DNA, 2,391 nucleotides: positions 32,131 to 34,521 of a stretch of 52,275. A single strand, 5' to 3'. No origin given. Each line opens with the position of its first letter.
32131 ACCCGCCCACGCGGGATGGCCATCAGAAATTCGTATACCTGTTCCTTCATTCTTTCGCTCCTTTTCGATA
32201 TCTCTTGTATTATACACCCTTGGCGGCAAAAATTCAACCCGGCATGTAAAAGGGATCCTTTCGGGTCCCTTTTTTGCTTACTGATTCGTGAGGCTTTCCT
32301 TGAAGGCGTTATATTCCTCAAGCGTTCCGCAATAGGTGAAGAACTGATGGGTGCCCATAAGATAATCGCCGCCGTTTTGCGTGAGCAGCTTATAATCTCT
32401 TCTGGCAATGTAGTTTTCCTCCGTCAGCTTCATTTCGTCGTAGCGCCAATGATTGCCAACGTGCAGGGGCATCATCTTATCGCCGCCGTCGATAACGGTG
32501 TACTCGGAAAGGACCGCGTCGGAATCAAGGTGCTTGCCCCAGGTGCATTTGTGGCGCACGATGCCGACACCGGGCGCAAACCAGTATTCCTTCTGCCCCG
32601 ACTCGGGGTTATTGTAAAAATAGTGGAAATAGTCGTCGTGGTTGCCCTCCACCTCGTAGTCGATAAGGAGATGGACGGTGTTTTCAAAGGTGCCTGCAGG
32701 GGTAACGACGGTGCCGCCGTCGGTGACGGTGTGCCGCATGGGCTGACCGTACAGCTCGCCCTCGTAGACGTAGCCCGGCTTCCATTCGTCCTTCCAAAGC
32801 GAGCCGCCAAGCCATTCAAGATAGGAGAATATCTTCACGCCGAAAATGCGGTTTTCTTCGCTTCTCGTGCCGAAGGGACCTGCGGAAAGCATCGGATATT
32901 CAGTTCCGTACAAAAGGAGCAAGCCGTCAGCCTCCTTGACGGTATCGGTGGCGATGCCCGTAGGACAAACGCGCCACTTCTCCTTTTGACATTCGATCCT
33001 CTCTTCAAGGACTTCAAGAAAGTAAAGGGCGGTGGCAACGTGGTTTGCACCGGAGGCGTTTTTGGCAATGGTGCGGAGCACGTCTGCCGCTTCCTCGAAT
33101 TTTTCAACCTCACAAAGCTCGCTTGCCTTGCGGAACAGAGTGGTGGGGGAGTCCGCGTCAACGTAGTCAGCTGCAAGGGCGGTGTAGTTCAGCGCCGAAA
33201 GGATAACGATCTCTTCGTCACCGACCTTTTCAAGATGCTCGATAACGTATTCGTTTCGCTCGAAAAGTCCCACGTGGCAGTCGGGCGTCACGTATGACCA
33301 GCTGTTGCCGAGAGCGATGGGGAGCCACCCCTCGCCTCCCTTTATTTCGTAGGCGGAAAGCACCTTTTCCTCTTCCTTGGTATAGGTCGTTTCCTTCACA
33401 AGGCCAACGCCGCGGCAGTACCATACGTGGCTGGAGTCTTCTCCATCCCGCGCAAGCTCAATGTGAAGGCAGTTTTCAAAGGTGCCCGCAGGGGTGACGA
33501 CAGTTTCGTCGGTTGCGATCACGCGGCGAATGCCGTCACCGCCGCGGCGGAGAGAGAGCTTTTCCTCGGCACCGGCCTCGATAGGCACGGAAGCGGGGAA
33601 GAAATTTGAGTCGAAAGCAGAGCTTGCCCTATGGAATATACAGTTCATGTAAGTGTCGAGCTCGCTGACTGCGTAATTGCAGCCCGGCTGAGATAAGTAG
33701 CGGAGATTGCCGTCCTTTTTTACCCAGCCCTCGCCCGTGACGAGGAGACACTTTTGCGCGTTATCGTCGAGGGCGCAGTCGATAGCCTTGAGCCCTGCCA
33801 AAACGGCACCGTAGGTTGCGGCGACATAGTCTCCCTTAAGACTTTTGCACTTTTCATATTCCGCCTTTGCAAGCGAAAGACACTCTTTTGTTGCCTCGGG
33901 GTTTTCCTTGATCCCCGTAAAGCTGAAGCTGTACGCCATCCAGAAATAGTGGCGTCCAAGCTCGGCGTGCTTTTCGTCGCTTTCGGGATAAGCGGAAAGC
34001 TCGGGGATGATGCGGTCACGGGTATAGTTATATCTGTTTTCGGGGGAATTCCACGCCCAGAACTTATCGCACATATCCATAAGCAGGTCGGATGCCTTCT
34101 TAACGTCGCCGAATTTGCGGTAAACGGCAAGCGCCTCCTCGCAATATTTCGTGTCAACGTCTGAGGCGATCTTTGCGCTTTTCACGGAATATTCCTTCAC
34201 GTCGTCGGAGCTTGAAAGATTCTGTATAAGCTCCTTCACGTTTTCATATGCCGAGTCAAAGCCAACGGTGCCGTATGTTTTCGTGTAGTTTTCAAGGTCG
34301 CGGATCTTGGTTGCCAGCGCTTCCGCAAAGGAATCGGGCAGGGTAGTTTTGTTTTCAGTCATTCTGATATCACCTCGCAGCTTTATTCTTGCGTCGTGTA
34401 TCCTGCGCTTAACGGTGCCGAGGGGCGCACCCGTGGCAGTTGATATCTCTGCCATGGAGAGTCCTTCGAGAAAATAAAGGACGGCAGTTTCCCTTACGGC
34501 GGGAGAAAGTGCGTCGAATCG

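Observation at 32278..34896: ECF sigma factor fused to a ~700-aa soluble extension built from a duplicated helical plus beta module, with no anti-sigma gene nearby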

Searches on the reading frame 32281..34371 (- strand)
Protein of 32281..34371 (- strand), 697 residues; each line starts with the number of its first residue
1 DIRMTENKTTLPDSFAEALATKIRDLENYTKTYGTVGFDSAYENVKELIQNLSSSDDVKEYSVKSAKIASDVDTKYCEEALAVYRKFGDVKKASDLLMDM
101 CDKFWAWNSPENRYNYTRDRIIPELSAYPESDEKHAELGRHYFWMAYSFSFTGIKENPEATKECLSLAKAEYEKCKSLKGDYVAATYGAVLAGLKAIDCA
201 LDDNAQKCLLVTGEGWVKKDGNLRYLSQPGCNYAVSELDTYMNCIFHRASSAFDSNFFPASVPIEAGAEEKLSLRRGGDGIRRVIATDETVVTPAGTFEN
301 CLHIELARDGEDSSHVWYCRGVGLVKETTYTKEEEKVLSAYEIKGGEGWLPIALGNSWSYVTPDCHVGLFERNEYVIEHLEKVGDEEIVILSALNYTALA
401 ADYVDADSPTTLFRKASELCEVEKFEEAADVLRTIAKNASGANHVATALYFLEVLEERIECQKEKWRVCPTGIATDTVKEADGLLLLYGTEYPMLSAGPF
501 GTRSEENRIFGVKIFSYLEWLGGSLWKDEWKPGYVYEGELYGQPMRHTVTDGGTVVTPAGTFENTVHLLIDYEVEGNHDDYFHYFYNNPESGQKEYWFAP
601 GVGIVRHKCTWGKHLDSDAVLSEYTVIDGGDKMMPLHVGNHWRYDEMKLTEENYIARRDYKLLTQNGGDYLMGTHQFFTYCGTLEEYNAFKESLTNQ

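Call 6: find_homologous_proteins(query=window:32281-34359:-, max_evalue=0.001)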
Query seq(693 aa) (693 aa): 41 proteins with E <= 0.001 among 8000 candidates.
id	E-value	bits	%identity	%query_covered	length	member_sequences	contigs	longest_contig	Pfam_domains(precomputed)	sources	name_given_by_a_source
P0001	0.0e+0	1530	93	100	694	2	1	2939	PF21347.3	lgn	-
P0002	1.3e-295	1001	65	99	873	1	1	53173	PF07638.18,PF04545.23,PF04542.21,PF08281.19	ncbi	-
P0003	8.8e-204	697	50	99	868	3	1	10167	PF21347.3,PF04545.23,PF04542.21,PF08281.19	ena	-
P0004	3.9e-201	688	48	99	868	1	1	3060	PF21347.3,PF04545.23,PF04542.21,PF08281.19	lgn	-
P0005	6.5e-201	688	49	99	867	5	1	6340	PF21347.3,PF04545.23,PF04542.21,PF08281.19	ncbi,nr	ncbi:MAG: sigma-70 family RNA polymerase sigma factor [Clostridia bacterium]|nr:sigma-70 family RNA 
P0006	1.3e-200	687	49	99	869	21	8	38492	PF21347.3,PF04545.23,PF04542.21,PF08281.19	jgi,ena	-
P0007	8.8e-200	684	49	100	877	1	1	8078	PF21347.3,PF04545.23,PF04542.21,PF08281.19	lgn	-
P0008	5.4e-197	675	48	99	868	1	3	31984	PF21347.3,PF04545.23,PF04542.21,PF08281.19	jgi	-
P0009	1.2e-194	667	48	99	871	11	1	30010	PF21347.3,PF04545.23,PF04542.21,PF08281.19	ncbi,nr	ncbi:MAG: sigma-70 family RNA polymerase sigma factor [Clostridia bacterium]|nr:sigma-70 family RNA 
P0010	8.8e-192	657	48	100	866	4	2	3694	PF21347.3,PF04545.23,PF04542.21,PF08281.19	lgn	-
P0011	1.8e-186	640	46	99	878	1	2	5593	PF04545.23,PF04542.21,PF08281.19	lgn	-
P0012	9.7e-184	631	46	99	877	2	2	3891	PF21347.3,PF04545.23,PF04542.21,PF08281.19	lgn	-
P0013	7.4e-183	628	45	100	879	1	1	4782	PF04545.23,PF04542.21,PF08281.19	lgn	-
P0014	3.9e-176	606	44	100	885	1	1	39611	PF07638.18,PF04545.23,PF04542.21,PF08281.19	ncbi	-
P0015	4.4e-175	602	44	100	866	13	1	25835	PF04545.23,PF04542.21,PF08281.19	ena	-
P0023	8.9e-165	568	42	100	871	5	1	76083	PF04545.23,PF04542.21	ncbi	-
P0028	1.7e-127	445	40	99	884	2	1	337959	PF21347.3,PF04542.21,PF08281.19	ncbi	-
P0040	2.8e-17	81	26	49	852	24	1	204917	PF07638.18,PF21347.3,PF04545.23,PF04542.21,PF08281.19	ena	-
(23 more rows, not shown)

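Call 10: find_encoding_contigs(protein=P0002, flank=10000, max_places=3)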
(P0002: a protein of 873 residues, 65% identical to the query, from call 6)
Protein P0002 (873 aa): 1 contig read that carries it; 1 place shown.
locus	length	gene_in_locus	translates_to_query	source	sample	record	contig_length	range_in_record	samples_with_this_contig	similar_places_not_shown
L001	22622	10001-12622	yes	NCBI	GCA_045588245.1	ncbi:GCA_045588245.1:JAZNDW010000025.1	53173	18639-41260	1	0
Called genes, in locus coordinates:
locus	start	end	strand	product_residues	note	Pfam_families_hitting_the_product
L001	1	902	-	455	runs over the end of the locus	PF00565:SNase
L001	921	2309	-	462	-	PF01547:SBP_bac_1, PF13416:SBP_bac_8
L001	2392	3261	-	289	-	PF00528:BPD_transp_1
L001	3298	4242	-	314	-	PF00528:BPD_transp_1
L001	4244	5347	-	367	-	PF17912:OB_MalK (faint), PF00005:ABC_tran, PF13304:AAA_21 (faint), PF17850:CysA_C_terminal (weak)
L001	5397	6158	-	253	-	PF06271:RDD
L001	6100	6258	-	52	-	-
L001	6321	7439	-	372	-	PF06941:NT5C, PF00625:Guanylate_kin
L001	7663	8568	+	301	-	PF01263:Aldose_epim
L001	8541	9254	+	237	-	PF02358:Trehalose_PPase (faint), PF05116:S6PP, PF08282:Hydrolase_3, PF00702:Hydrolase (weak)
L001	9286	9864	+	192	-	PF00149:Metallophos (weak)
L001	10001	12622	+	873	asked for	PF04542:Sigma70_r2, PF07638:Sigma70_ECF (faint), PF04545:Sigma70_r4 (weak), PF08281:Sigma70_r4_2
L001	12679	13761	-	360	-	PF03816:LytR_cpsA_psr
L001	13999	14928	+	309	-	PF04055:Radical_SAM (weak)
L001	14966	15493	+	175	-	-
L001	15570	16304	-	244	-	PF00106:adh_short, PF08659:KR, PF13561:adh_short_C2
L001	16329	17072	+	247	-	PF12464:Mac, PF00132:Hexapep, PF14602:Hexapep_2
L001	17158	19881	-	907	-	PF00005:ABC_tran, PF02463:SMC_N (weak), PF02687:FtsX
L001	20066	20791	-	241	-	PF04002:RadC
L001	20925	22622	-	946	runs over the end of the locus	PF22848:ASD1_dom, PF06964:Alpha-L-AF_C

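Call 12: find_encoding_contigs(protein=P0028, flank=8000, max_places=2)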
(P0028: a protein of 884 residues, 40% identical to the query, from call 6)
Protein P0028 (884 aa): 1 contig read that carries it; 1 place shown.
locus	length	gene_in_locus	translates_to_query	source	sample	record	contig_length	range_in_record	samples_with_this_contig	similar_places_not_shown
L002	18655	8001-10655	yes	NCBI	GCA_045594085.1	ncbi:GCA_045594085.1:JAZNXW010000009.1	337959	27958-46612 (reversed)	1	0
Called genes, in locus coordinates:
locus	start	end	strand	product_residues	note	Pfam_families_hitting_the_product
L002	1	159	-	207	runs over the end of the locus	PF01553:Acyltransferase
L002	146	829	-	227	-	PF02224:Cytidylate_kin, PF13189:Cytidylate_kin2, PF13207:AAA_17 (faint), PF13238:AAA_18 (faint)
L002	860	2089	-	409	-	PF00070:Pyr_redox (weak), PF00890:FAD_binding_2 (faint), PF01134:GIDA (faint), PF01262:AlaDh_PNT_C (weak), PF01266:DAO (faint), PF03486:HI0933_like, PF13450:NAD_binding_8 (weak), PF22780:HI0933_like_1st, +2 more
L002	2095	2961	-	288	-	PF01418:HTH_6, PF01380:SIS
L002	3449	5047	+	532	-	PF13177:DNA_pol3_delta2, PF00004:AAA, PF22608:DNAX_ATPase_lid, PF21960:RCF1-5-like_lid (weak), PF12169:DNA_pol3_gamma3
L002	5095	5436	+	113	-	PF02575:YbaB_DNA_bd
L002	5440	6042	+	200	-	PF21176:RecR_HhH, PF02132:RecR_ZnF, PF01751:Toprim, PF13662:Toprim_4, PF21175:RecR_C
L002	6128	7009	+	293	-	PF01497:Peripla_BP_2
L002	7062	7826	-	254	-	PF01048:PNP_UDP_1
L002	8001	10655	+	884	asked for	PF04542:Sigma70_r2, PF08281:Sigma70_r4_2 (weak), PF21347:DUF3108_like (faint)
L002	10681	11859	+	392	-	-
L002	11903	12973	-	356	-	PF01321:Creatinase_N, PF00557:Peptidase_M24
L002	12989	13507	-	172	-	PF09419:PGP_phosphatase (weak), PF13419:HAD_2, PF00702:Hydrolase, PF13242:Hydrolase_like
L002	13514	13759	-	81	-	-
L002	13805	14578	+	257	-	PF14808:TMEM164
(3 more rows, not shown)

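Call 13: find_encoding_contigs(protein=P0023, flank=8000, max_places=2)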
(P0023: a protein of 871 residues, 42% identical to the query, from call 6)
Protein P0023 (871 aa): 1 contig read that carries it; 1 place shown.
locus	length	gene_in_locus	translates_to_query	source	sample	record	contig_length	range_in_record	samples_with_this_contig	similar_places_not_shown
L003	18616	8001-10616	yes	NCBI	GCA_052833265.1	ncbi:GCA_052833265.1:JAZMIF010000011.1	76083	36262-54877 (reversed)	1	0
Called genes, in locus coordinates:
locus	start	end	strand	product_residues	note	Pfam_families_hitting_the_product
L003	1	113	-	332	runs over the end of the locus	PF00356:LacI (weak), PF13377:Peripla_BP_3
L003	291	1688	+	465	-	PF00370:FGGY_N, PF02782:FGGY_C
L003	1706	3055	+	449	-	-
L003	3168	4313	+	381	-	PF07690:MFS_1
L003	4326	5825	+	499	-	-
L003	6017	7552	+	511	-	PF00144:Beta-lactamase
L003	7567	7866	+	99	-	-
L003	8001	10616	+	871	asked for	PF04542:Sigma70_r2, PF04545:Sigma70_r4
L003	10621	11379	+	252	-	-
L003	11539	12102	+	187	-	PF04542:Sigma70_r2 (weak), PF04545:Sigma70_r4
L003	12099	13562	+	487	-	-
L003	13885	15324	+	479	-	PF03600:CitMHS (faint), PF03606:DcuC, PF03806:ABG_transport, PF03553:Na_H_antiporter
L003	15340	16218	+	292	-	PF01261:AP_endonuc_2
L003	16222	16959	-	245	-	PF08220:HTH_DeoR, PF08279:HTH_11 (weak), PF00455:DeoRC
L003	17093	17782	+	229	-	PF00596:Aldolase_II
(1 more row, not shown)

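Call 24: find_encoding_contigs(protein=P0040, flank=8000, max_places=2)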
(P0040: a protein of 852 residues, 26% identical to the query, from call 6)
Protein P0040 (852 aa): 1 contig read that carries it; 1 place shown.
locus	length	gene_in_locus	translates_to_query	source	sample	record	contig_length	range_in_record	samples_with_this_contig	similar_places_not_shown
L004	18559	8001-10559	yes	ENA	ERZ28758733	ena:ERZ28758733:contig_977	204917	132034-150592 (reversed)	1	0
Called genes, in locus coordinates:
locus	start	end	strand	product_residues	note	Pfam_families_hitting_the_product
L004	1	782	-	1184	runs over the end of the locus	PF04997:RNA_pol_Rpb1_1, PF00623:RNA_pol_Rpb1_2, PF04983:RNA_pol_Rpb1_3, PF05000:RNA_pol_Rpb1_4, PF04998:RNA_pol_Rpb1_5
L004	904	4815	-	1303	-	PF04563:RNA_pol_Rpb2_1, PF04561:RNA_pol_Rpb2_2, PF04565:RNA_pol_Rpb2_3, PF10385:RNA_pol_Rpb2_45, PF00562:RNA_pol_Rpb2_6, PF04560:RNA_pol_Rpb2_7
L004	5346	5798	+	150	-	PF04892:VanZ-LLP1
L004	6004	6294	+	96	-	PF01649:Ribosomal_S20p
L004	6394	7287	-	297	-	-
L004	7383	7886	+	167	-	PF00588:SpoU_methylase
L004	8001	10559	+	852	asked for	PF04542:Sigma70_r2, PF07638:Sigma70_ECF (weak), PF04545:Sigma70_r4, PF08281:Sigma70_r4_2, PF21347:DUF3108_like (faint)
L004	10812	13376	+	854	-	PF04542:Sigma70_r2, PF07638:Sigma70_ECF (faint), PF04545:Sigma70_r4, PF08281:Sigma70_r4_2, PF21347:DUF3108_like (faint)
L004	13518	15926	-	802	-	PF01588:tRNA_bind, PF03483:B3_4, PF03484:B5, PF17759:tRNA_synthFbeta, PF03147:FDX-ACB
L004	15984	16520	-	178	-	PF00293:NUDIX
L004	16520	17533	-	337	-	PF02912:Phe_tRNA-synt_N, PF01409:tRNA-synt_2d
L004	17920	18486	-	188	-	-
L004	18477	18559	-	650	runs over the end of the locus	-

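Call 28: predict_structure(alignment_id=A2)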
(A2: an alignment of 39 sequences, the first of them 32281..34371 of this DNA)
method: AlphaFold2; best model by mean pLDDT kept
length: 697 residues; sequences in the alignment: 39
mean_pLDDT: 88.0   pTM: 0.73
mean pLDDT of the five models: 88.0, 87.1, 87.0, 86.6, 86.5
residues with pLDDT >= 90: 399; 70-90: 246; 50-70: 42; < 50: 10
segments of 3 or more residues with pLDDT < 50: 1-9
pLDDT, mean of each block of 10 residues (from residue 1): 38 70 80 74 89 85 90 87 94 91 66 89 96 96 88 72 96 90 93 94 88 94 91 83 90 90 95 79 96 97 90 91 94 91 95 97 84 96 93 94 71 85 91 90 92 93 85 90 85 78 76 92 93 92 90 97 97 77 77 96 96 88 89 93 95 93 91 92 89 78
secondary structure, 60 per line:
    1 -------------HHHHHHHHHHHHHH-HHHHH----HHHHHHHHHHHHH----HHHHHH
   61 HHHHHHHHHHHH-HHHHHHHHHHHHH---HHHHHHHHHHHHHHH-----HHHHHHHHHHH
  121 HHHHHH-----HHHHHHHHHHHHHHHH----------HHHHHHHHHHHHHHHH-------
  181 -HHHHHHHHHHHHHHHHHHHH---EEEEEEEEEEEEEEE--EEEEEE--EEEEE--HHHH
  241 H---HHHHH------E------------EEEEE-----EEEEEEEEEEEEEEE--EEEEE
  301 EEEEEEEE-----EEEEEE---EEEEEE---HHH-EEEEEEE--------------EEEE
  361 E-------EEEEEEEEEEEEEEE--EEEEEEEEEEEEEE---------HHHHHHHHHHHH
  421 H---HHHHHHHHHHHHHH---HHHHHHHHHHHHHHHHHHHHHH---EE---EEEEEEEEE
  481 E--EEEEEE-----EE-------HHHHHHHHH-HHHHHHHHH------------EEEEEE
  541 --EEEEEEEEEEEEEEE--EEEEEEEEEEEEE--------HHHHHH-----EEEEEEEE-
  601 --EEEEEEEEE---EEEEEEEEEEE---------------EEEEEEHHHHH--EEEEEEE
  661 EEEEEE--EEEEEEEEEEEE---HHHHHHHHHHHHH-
elements in order (helices of 4 or more, strands of 3 or more residues): H14-27 H29-33 H38-50 H55-72 H74-86 H90-104 H110-126 H132-147 H158-173 H182-201 E205-219 E222-227 E230-234 H237-241 H245-249 E269-273 E279-293 E296-308 E314-319 E323-328 E336-342 E357-361 E369-383 E386-399 H409-421 H425-438 H442-463 E472-481 E484-489 H504-512 H514-522 E535-540 E543-557 E560-572 H581-586 E592-599 E603-611 E615-625 E641-646 H647-651 E654-666 E669-680 H684-696

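Call 31: fold_search(model_id=the predicted structure, library=pdb)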
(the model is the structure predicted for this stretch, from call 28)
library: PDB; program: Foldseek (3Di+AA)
matches with E <= 10: 1328; with E <= 0.001: 0
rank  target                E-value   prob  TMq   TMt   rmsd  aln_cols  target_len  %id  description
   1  8qft                  3.0e-03  0.12  0.08  0.05  31.4       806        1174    8  X-ray structure of non-toxic non-hemagglutinin (NTNH) protein from botulinum neurotoxin serotype X (released 2024-08-14)
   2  3pqu_A                6.1e-03  0.16  0.10  0.11  20.0       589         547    7  The crystal structures of porcine pathogen AsH57_TbpB (released 2011-02-02)
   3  2y0k                  1.5e-02  0.09  0.08  0.12  25.1       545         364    8  Crystal Structure of Pseudomonas Aeruginosa OpdO (released 2011-12-21)
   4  9ya0_BA               2.1e-02  1.00  0.14  0.26  12.8       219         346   16  Cryo-EM structure of pre-conoid ring 2 (PCR P2 ring)from Toxoplasma gondii (released 2025-11-19)
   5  8qgy_A                2.3e-02  0.25  0.11  0.10  28.9       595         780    7  Cryo-EM structure of C-terminally truncated Apoptosis signal-regulating kinase 1 (ASK1) (released 2024-04-03)
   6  4frt_A                2.3e-02  0.06  0.06  0.10  25.3       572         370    8  Crystal Structure of Pseudomonas aeruginosa OccK7 (OpdD) (released 2013-07-24)
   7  2jmm_MODEL_1_A        2.6e-02  0.12  0.05  0.14  17.6       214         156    7  NMR solution structure of a minimal transmembrane beta-barrel platform protein (released 2007-07-03)
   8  7ai4_A                2.7e-02  0.96  0.13  0.27  13.3       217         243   12  Crystal structure of the KLC1-TPR domain truncated from its nonTPR region ([A1-B6]-Delta-nonTPR fragment) (released 2021-10-06)
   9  5jqy_A                2.7e-02  0.30  0.11  0.16  18.9       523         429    8  Aspartyl/Asparaginyl beta-hydroxylase (AspH)oxygenase and TPR domains in complex with manganese, N-oxalylglycine and f (released 2017-05-24)
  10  4frt_B                2.9e-02  0.06  0.06  0.09  25.9       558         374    9  Crystal Structure of Pseudomonas aeruginosa OccK7 (OpdD) (released 2013-07-24)
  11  8re6_A                3.1e-02  0.28  0.11  0.16  19.4       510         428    8  Aspartyl/Asparaginyl beta-hydroxylase (AspH) R735Q variant in complex with Mn, 2-oxoglutarate and a Factor X derived p (released 2024-12-18)
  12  3j96_G                3.2e-02  0.98  0.13  0.26  12.0       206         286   12  Structure of 20S supercomplex determined by single particle cryoelectron microscopy (State I) (released 2015-01-28)
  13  7e6j_A                3.7e-02  0.30  0.12  0.17  18.4       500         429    8  Aspartyl/Asparaginyl beta-hydroxylase (AspH) H725A in complex with Factor X peptide fragment (39mer-4Ser) (released 2021-06-30)
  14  9ojz_L                3.9e-02  1.00  0.18  0.38   6.8       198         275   12  21bin20S complex (NSF-alphaSNAP-2:1 syntaxin-1a:SNAP-25), non-hydrolyzing, class 5 (released 2025-08-06)
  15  6q9f_A                3.9e-02  0.25  0.11  0.16  18.3       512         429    8  Aspartyl/Asparaginyl beta-hydroxylase (AspH) H679A in complex with Mn, NOG and Factor X peptide fragment (39mer-4Ser) (released 2020-01-15)
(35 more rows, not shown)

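Call 35: search_solved_structures(query=A2, max_evalue=1)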
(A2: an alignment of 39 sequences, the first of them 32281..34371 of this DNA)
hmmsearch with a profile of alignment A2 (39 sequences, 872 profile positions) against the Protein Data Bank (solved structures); distinct sequences matched with E-value up to 1: 47.
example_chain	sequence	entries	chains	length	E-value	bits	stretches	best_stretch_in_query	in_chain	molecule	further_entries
5wuq_A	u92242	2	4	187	2.2e-35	124.9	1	8-176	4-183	ECF RNA polymerase sigma factor SigW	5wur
8z6g_B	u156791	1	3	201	2.2e-31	111.6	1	5-175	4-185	RNA polymerase sigma factor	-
6in7_B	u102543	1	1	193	2.4e-31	111.6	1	5-175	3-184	RNA polymerase sigma-H factor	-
6jbq_F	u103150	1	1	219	2.9e-27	98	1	3-173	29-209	ECF RNA polymerase sigma-E factor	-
1or7_A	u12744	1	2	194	3.3e-27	97.9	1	6-173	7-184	RNA polymerase sigma-E factor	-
9m9d_F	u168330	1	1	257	3.3e-27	97.9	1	23-175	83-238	ECF RNA polymerase sigma factor SigE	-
9m9e_F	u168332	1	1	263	3.5e-27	97.8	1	23-175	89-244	ECF RNA polymerase sigma factor SigE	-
9m98_F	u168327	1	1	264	3.6e-27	97.7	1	23-175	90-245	ECF RNA polymerase sigma factor SigE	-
6jcy_F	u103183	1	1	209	1.9e-24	88.7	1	33-174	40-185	ECF RNA polymerase sigma factor SigH,ECF RNA polymerase sigma factor SigE,ECF RNA polymera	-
5zx2_F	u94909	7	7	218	1.6e-21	79.1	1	33-174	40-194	ECF RNA polymerase sigma factor SigH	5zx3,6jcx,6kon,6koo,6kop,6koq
5uxx_A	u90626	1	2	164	8.2e-19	70.1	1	35-174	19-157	RNA polymerase sigma factor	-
6dv9_F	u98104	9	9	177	4.4e-18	67.7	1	28-174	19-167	ECF RNA polymerase sigma factor SigL | RNA polymerase sigma factor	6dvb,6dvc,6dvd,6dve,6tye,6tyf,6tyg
2q1z_A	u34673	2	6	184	1.6e-15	59.2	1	5-175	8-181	RpoE, ECF SigE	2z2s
4cxf_A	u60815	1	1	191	3.3e-15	58.2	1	6-173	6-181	RNA POLYMERASE SIGMA FACTOR CNRH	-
5or5_A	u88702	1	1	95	4e-13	51.3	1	7-91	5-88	ECF RNA polymerase sigma-E factor,ECF RNA polymerase sigma factor SigW,ECF RNA polymerase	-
5xe7_A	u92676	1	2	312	0.8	10.6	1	31-161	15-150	ECF RNA polymerase sigma factor SigJ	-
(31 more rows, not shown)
